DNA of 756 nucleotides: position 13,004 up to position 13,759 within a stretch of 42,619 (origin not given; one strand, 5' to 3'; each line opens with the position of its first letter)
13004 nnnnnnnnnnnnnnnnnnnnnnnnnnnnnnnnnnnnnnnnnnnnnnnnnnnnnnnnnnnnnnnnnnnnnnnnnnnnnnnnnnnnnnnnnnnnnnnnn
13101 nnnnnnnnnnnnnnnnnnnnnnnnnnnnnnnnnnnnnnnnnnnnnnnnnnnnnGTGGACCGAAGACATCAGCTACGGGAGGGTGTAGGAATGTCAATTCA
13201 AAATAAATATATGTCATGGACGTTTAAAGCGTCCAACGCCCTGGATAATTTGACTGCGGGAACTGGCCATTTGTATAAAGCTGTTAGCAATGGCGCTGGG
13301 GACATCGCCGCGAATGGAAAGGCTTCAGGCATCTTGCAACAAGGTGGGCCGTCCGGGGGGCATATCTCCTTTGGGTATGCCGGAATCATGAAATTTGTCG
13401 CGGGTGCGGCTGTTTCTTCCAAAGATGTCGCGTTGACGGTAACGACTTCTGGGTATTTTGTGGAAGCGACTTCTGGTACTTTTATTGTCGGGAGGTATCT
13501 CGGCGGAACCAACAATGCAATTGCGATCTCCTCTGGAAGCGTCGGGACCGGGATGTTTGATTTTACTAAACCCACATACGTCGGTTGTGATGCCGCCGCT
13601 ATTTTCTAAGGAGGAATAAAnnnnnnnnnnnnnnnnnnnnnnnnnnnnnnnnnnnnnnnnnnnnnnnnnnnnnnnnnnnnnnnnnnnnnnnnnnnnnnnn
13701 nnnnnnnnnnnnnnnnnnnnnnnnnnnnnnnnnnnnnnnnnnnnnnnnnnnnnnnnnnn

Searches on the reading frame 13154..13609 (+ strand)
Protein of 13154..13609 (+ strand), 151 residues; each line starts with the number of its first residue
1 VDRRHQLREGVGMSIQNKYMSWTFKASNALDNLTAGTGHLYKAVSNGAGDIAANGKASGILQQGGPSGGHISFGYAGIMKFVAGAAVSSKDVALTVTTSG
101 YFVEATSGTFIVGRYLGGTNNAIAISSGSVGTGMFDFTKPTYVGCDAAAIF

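Call 8: search_protein_families(library=phrogs, proteins=[window:13154-13609:+], max_evalue=0.001)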
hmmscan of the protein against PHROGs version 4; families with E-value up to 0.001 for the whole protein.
window:13154-13609:+ (151 aa): 1 family
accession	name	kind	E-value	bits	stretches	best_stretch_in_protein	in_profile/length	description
phrog_673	-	head and packaging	2.3e-05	25.5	1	37-117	34-114/260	head scaffolding protein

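Call 79: search_protein_families(library=ncbifam, proteins=[window:13190-13609:+], max_evalue=0.01)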
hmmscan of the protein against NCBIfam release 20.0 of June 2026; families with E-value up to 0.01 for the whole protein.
window:13190-13609:+ (139 aa): 0 families
